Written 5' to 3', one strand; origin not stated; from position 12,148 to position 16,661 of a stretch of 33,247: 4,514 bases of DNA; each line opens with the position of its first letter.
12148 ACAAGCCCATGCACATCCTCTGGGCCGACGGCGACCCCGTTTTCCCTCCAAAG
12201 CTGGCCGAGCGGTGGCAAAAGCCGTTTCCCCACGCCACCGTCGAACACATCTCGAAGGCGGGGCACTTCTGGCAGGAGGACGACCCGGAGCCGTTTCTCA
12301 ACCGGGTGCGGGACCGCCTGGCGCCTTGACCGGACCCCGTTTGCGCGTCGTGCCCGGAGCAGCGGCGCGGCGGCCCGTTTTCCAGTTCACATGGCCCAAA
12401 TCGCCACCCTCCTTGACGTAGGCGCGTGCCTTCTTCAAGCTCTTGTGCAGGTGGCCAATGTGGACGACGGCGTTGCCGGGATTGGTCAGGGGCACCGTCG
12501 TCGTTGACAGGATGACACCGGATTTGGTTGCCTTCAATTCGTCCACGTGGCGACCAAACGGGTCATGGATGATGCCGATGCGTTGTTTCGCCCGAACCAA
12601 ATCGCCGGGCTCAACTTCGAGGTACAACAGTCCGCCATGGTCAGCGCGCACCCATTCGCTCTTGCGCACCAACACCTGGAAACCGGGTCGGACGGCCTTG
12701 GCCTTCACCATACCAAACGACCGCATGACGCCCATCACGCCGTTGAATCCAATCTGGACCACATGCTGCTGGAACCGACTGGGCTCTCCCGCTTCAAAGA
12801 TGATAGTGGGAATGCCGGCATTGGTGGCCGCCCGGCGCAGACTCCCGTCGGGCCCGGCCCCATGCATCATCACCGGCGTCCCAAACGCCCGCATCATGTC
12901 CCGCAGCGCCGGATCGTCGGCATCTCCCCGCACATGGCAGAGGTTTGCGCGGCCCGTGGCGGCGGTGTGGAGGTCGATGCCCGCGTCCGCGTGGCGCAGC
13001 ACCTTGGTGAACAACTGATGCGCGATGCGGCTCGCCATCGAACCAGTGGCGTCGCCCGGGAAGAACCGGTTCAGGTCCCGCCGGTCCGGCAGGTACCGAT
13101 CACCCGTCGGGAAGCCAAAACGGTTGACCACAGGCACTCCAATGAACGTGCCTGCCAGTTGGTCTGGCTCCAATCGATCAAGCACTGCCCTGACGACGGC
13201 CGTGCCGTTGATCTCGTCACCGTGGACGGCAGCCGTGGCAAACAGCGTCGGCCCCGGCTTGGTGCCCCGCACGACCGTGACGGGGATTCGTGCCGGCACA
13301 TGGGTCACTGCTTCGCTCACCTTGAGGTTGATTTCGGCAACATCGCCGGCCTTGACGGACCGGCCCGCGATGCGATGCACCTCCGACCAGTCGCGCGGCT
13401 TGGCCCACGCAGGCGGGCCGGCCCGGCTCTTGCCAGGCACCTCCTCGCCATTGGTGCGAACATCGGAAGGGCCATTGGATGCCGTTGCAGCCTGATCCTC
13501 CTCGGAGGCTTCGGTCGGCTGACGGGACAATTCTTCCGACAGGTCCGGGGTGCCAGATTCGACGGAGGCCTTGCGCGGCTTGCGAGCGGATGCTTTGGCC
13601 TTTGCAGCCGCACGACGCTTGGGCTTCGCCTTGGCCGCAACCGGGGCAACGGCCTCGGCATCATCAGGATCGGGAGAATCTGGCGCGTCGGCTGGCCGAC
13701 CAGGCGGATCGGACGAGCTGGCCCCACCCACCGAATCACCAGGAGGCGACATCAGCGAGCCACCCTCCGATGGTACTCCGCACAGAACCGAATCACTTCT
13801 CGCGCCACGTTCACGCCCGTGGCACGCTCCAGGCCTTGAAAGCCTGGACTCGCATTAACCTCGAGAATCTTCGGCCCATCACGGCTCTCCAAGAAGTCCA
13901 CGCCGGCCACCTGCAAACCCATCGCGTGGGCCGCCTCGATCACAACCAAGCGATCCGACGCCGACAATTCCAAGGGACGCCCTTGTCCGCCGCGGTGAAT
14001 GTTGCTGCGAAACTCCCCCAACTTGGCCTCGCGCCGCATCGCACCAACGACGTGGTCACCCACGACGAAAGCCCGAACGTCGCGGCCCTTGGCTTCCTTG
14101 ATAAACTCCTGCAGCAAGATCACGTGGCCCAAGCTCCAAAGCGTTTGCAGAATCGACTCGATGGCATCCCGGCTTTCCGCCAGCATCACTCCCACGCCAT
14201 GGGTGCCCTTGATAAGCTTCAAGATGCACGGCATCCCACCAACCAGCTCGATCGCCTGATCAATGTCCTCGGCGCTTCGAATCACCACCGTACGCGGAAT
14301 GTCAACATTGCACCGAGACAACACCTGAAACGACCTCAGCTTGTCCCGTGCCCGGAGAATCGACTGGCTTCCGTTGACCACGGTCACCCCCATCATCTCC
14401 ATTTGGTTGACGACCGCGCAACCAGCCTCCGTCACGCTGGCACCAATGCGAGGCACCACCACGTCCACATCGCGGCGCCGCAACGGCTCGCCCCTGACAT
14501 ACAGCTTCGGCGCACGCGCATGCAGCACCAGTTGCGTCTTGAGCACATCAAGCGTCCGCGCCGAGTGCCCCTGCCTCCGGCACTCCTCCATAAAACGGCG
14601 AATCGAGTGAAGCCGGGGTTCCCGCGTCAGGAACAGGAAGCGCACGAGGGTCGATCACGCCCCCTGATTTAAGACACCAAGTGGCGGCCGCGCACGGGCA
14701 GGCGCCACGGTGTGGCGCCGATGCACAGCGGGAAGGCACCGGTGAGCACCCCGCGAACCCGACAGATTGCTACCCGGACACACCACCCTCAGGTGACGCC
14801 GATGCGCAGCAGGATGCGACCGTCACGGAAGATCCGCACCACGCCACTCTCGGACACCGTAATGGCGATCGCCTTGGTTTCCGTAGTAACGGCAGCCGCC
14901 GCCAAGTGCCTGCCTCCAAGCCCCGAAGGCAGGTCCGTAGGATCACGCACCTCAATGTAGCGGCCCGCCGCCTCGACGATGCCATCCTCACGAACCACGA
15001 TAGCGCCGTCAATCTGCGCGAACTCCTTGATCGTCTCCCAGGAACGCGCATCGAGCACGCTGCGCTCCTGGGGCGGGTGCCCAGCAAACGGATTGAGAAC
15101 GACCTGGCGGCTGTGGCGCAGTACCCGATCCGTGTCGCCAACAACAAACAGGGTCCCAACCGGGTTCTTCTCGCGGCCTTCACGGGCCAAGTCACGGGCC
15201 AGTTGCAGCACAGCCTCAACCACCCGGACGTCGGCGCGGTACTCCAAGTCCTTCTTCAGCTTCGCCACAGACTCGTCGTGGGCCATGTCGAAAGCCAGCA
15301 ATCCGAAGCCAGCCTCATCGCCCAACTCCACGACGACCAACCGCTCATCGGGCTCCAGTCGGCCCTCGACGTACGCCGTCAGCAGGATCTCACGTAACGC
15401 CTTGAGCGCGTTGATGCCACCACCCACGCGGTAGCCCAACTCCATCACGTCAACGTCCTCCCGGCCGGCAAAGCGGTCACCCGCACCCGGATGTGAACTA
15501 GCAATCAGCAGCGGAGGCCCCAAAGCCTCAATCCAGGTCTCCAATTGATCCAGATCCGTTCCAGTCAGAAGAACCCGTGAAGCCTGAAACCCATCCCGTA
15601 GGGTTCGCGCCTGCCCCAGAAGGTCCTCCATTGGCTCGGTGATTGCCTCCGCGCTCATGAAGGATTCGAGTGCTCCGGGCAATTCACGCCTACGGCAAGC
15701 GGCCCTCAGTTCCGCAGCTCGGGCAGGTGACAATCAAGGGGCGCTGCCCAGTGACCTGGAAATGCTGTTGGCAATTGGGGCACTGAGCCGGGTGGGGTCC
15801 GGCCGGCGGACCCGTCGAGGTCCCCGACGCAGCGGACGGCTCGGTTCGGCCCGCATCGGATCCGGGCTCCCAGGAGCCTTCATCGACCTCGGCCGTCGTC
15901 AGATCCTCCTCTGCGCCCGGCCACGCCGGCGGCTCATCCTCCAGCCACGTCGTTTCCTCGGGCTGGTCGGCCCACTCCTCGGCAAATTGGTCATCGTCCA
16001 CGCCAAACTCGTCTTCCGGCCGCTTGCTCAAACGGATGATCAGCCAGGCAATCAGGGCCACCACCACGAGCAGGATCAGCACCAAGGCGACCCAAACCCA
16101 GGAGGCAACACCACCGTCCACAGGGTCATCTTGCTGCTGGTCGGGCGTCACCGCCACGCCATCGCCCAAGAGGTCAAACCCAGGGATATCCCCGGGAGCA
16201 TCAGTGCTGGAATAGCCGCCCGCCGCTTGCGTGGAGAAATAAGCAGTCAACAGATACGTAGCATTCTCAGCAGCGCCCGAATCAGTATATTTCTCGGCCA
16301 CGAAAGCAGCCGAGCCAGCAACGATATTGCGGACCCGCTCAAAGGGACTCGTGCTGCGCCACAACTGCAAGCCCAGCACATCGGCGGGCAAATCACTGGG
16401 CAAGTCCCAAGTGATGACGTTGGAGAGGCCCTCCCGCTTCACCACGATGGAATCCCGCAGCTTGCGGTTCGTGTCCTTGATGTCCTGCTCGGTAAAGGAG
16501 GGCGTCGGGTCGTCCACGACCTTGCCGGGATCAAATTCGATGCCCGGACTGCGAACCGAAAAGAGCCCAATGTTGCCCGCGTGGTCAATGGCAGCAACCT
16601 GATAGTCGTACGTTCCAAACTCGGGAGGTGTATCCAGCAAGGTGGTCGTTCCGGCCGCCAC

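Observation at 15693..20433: Two giant surface proteins share a C-terminal cassette: conserved juxtamembrane module, TM helix, acidic Trp-rich cytoplasmic tail and terminal zinc ribbon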

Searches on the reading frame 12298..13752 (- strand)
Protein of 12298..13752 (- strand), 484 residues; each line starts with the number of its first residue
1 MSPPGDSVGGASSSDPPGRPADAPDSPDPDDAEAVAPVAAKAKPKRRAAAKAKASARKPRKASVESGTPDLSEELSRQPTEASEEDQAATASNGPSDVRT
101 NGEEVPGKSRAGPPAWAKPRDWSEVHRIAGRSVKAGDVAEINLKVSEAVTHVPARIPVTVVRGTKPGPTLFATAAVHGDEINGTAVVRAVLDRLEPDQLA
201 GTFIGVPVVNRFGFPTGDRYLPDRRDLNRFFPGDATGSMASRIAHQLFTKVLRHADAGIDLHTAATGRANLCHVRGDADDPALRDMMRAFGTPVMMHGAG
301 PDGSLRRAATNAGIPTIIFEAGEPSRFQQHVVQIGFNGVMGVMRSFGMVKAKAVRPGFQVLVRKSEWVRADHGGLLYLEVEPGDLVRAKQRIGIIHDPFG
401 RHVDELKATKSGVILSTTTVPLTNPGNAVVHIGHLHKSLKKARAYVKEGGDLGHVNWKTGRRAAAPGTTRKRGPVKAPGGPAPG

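Call 7: search_protein_families(library=pfam, proteins=[window:12298-13752:-], max_evalue=0.001)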
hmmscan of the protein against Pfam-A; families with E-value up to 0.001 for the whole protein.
window:12298-13752:- (484 aa): 1 family
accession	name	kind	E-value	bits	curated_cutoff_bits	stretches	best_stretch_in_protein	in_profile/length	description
PF24827.1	AstE_AspA_cat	-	1e-38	133.2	25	1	166-344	1-190/192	Succinylglutamate desuccinylase/Aspartoacylase catalytic domain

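Call 59: search_protein_families(library=ncbifam, proteins=[window:12298-13752:-], max_evalue=0.00001)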
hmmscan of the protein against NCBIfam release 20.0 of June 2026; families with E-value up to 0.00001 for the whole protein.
window:12298-13752:- (484 aa): 1 family
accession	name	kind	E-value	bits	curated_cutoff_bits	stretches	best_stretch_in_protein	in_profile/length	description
TIGR02994.1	ectoine_eutE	equivalog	2.6e-23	82.5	402.7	1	155-430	36-322/325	N(2)-acetyl-L-2,4-diaminobutanoate deacetylase DoeB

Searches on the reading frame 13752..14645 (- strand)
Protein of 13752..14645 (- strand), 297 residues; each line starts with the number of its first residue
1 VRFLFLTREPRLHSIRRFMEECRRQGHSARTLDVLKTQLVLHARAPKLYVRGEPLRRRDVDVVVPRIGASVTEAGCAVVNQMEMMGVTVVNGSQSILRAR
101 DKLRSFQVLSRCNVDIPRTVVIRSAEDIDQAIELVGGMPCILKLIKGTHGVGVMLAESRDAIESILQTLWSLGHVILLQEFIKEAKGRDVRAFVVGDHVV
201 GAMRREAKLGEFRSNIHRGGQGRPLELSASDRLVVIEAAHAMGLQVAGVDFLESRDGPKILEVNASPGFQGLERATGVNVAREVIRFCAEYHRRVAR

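Call 7: search_protein_families(library=pfam, proteins=[window:13752-14645:-], max_evalue=0.001)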
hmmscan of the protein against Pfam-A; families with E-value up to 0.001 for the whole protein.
window:13752-14645:- (297 aa): 6 families
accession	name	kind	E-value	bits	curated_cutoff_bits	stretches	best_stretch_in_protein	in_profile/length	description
PF08443.16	RimK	-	3.1e-57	193.7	21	1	99-286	1-186/188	RimK-like ATP-grasp domain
PF18030.7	Rimk_N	-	1.6e-26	92.9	26.4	1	1-96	1-94/94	RimK PreATP-grasp domain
PF02955.21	GSH-S_ATP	-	1e-17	64.6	23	1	116-267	12-164/175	Prokaryotic glutathione synthetase, ATP-grasp domain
PF14397.11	ATPgrasp_ST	-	4.4e-07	29.8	31.4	0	91-182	11-101/278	Sugar-transfer associated ATP-grasp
PF02655.19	ATP-grasp_3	-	2.1e-06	28.4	23.2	1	99-265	1-155/160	ATP-grasp domain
PF07478.18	Dala_Dala_lig_C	-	4.4e-05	23.5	24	0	124-198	23-94/204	D-ala D-ala ligase C-terminus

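Call 59: search_protein_families(library=ncbifam, proteins=[window:13752-14645:-], max_evalue=0.00001)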
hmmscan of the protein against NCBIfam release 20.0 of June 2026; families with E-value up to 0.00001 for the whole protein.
window:13752-14645:- (297 aa): 20 families
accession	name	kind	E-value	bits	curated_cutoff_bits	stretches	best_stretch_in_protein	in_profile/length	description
NF007764.0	PRK10446.1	equivalog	5.4e-85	285.3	331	1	1-289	1-287/300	30S ribosomal protein S6--L-glutamate ligase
TIGR00768.1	rimK_fam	subfamily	1.4e-75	254.2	143.4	1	4-286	3-274/276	RimK family alpha-L-glutamate ligase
NF040720.1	MptN_Meth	equivalog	5.5e-50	170.1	350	1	13-286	12-288/291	tetrahydromethanopterin:alpha-L-glutamate ligase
TIGR02144.1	LysX_arch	equivalog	6.5e-44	150.1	275.6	1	46-293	34-280/281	lysine biosynthesis protein LysX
TIGR04443.1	F420_CofF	equivalog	2.5e-25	89.1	300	1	77-290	68-280/283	coenzyme gamma-F420-2:alpha-L-glutamate ligase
NF003573.0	PRK05246.1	equivalog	1.1e-23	83.6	272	1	78-290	101-311/316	glutathione synthase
NF009110.0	PRK12458.1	subfamily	1.5e-23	83.3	408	1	73-283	107-322/349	glutathione synthetase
TIGR04356.1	grasp_GAK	hypoth_equivalog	7.8e-22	77.7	300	1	14-287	12-282/287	GAK system ATP-grasp enzyme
TIGR01380.1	glut_syn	equivalog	2.5e-21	76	299.05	1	79-288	101-308/312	glutathione synthase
NF010623.0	PRK14016.1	subfamily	5.9e-16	57.8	877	1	99-207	212-317/871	cyanophycin synthetase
TIGR02068.2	cya_phycin_syn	equivalog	3.3e-15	55.2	850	1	98-207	210-316/862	cyanophycin synthetase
NF002378.0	PRK01372.1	subfamily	1.2e-11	43.9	243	1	56-269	55-273/305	D-alanine--D-alanine ligase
NF004680.0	PRK06019.1-6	equivalog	2.1e-09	36.6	327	1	78-183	93-198/405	5-(carboxyamino)imidazole ribonucleotide synthase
NF009402.0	PRK12767.1-1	equivalog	2.8e-08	32.9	218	1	86-186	99-197/329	carbamoyl phosphate synthase-like protein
TIGR01205.1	D_ala_D_alaTIGR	subfamily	5.9e-08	32.1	245.65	0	19-196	24-202/318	D-alanine--D-alanine ligase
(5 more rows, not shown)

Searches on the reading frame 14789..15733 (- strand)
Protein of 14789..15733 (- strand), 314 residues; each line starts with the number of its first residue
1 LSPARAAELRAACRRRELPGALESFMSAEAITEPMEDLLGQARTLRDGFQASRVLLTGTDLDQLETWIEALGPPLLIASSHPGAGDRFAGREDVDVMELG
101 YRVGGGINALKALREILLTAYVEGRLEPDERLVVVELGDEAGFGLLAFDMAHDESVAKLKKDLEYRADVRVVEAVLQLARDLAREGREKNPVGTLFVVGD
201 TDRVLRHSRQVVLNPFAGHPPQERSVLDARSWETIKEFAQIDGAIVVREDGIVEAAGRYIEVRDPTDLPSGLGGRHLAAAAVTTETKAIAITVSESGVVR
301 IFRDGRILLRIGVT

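Call 7: search_protein_families(library=pfam, proteins=[window:14789-15733:-], max_evalue=0.001)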
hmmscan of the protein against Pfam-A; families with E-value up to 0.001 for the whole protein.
window:14789-15733:- (314 aa): 1 family
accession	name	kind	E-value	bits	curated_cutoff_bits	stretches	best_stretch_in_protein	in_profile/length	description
PF02457.21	DAC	-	6.1e-20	71.4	27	1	183-306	3-118/119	DisA bacterial checkpoint controller nucleotide-binding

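Call 13: search_protein_families(library=ncbifam, proteins=[window:14789-15733:-], max_evalue=0.01)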
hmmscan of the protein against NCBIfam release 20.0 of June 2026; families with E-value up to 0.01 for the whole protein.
window:14789-15733:- (314 aa): 5 families
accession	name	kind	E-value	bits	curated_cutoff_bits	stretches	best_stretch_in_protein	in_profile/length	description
NF041371.1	Diadnylcyc_Halo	equivalog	3.8e-33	115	430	1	164-311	119-265/270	diadenylate cyclase DacZ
NF038327.1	c-di-AMP_CdaM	exception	1.1e-06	28.3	225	1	236-307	103-174/196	diadenylate cyclase CdaM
NF038328.1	c-di-AMP_CdaS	exception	8.9e-05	22.1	225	1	242-299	122-179/191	sporulation-specific diadenylate cyclase CdaS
TIGR00159.1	TIGR00159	equivalog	0.00019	20.8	188.8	1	242-305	169-231/254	diadenylate cyclase CdaA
NF010009.0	PRK13482.1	equivalog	0.00023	20.4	201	1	233-303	63-134/357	DNA integrity scanning diadenylate cyclase DisA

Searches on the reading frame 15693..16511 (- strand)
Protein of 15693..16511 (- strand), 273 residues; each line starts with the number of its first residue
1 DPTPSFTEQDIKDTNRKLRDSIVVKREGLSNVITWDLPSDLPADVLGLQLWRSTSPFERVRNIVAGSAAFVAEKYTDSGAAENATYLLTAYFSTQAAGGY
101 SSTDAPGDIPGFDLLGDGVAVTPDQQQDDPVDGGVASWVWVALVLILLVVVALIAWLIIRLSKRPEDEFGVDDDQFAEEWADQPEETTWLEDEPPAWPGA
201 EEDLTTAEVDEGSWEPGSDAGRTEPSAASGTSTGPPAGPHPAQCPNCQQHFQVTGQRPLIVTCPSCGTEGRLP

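Call 8: find_homologous_proteins(query=window:15693-16511:-, max_evalue=0.01)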
Query seq(273 aa): 2720 candidates shared short words with the query, none scored E <= 0.01.

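Call 16: search_protein_representatives(alignment_id=A1)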
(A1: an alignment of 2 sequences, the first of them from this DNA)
Query: 2 sequences, 284 profile positions. Proteins with E-value up to 0.001 (for the whole library): 289; up to 1e-10: 118; up to 1e-30: 26. The best 150 are listed.
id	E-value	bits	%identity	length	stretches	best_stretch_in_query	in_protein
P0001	6.8e-101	353.9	-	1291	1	9-284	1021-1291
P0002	3.1e-86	305.8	-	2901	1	2-284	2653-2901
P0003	1.1e-42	163.0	-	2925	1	1-283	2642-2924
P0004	4.5e-41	157.7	-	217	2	13-203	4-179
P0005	9.1e-41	156.7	-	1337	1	12-283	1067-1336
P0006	1.0e-40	156.5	-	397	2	9-180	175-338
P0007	5.1e-40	154.2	-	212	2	27-195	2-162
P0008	2.2e-39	152.1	-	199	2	31-188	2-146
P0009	2.9e-38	148.4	-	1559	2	10-173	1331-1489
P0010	1.7e-37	145.9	-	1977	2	24-181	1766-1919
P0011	3.4e-37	144.9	-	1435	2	25-181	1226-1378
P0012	7.5e-37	143.8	-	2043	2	7-211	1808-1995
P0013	1.0e-36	143.4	-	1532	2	8-185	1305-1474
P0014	3.6e-36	141.6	-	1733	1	25-283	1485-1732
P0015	5.4e-36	141.0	-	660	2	9-205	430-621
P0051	4.7e-25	105.1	-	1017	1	13-283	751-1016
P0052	1.1e-24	103.9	-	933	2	22-189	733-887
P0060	5.1e-21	91.8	-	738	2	25-192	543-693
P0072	1.8e-17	80.2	-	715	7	234-283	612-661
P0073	3.7e-17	79.2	-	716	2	8-183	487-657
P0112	1.3e-11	61.0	-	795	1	29-283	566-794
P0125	3.0e-10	56.5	-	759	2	19-201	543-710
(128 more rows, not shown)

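Call 51: search_protein_families(library=pfam, proteins=[P0005, P0009, P0014, P0051, P0060, P0073, P0112, P0125, P0052], max_evalue=0.0001)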
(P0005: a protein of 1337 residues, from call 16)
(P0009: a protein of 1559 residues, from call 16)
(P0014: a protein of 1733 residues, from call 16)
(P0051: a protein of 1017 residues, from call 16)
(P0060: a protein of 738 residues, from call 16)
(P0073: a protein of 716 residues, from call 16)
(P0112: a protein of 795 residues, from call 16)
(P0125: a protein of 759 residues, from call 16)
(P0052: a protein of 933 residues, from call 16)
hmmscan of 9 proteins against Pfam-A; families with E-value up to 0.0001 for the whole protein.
P0005 (1337 aa): 1 family
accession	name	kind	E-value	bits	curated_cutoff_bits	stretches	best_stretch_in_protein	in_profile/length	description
PF00041.27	fn3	-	9.4e-16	58.2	25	1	845-952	2-78/84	Fibronectin type III domain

P0009 (1559 aa): 2 families
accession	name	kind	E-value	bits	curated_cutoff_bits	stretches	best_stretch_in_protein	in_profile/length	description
PF01833.30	TIG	-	1.9e-83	275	20.9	8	141-219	1-77/84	IPT/TIG domain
PF20144.5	TIG_SUH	-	1.9e-05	25.2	24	0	1220-1278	2-59/94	TIG domain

P0014 (1733 aa): 3 families
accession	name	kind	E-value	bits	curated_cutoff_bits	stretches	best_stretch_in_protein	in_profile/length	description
PF18911.6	PKD_4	-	7.4e-12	45.6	27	1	1154-1237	3-78/85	PKD domain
PF00801.26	PKD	-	8.4e-10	39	23.5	1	1165-1235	10-74/80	PKD domain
PF00041.27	fn3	-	8.2e-08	32.8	25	0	1392-1455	15-74/84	Fibronectin type III domain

P0051 (1017 aa): 0 families

P0060 (738 aa): 2 families
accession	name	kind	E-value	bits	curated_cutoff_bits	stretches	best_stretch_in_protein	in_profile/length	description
PF01833.30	TIG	-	1.5e-83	275.3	20.9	6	188-256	1-72/84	IPT/TIG domain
PF20144.5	TIG_SUH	-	2.9e-12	47.1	24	0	104-169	3-65/94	TIG domain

P0073 (716 aa): 0 families

P0112 (795 aa): 1 family
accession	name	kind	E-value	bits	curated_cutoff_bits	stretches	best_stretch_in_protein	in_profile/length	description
PF00041.27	fn3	-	1.2e-15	57.9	25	2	345-431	5-78/84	Fibronectin type III domain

P0125 (759 aa): 2 families
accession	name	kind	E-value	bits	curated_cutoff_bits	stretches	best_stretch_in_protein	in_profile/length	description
PF00041.27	fn3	-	1.5e-16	60.8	25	2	324-418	5-75/84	Fibronectin type III domain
PF16656.11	Pur_ac_phosph_N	-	4.9e-09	37.1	30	1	224-299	7-82/93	Purple acid Phosphatase, N-terminal domain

P0052 (933 aa): 2 families
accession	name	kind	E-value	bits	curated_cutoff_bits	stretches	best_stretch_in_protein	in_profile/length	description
PF18911.6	PKD_4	-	4.5e-10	39.9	27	1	613-701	3-85/85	PKD domain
PF00801.26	PKD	-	9.6e-09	35.6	23.5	1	643-691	28-73/80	PKD domain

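Call 60: list_cluster_members(proteins=[P0001, P0002, P0003, P0005, P0009, P0014, P0051, P0060, P0072, P0112])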
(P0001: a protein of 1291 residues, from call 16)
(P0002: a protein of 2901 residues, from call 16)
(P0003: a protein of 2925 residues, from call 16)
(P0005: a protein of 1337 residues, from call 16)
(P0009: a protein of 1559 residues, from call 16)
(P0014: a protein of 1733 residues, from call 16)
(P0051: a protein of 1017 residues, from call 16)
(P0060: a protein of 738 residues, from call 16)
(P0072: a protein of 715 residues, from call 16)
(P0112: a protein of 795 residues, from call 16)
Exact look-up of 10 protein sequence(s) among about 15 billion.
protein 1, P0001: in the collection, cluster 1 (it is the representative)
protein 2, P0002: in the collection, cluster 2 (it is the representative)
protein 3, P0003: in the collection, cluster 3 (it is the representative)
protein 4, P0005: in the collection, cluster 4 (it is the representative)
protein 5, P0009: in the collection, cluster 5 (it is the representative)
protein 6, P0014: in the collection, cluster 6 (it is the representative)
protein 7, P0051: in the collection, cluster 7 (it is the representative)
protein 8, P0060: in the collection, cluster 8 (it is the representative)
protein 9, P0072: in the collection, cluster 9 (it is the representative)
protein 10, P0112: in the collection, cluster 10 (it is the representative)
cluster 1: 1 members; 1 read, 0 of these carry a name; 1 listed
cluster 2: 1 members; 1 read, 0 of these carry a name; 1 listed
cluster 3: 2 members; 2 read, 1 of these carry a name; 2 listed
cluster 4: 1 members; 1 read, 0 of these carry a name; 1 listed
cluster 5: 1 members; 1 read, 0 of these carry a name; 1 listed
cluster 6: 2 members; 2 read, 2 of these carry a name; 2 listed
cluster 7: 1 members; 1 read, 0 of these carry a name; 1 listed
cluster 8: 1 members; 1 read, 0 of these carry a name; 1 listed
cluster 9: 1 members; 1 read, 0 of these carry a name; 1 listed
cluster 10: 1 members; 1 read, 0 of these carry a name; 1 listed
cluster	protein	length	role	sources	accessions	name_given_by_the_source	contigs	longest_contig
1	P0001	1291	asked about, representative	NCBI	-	-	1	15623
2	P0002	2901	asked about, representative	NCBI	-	-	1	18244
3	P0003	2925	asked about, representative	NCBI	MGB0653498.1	MAG: hypothetical protein ACPGQL_09890 [Thermoplasmatota archaeon]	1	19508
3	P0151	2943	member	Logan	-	-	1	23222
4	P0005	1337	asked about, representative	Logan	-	-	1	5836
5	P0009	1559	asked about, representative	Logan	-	-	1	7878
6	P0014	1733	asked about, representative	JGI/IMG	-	hypothetical protein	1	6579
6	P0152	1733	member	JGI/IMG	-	hypothetical protein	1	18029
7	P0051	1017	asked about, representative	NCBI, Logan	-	-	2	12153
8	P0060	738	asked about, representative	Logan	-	-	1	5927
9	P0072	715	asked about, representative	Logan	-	-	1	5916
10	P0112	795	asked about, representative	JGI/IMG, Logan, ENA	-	-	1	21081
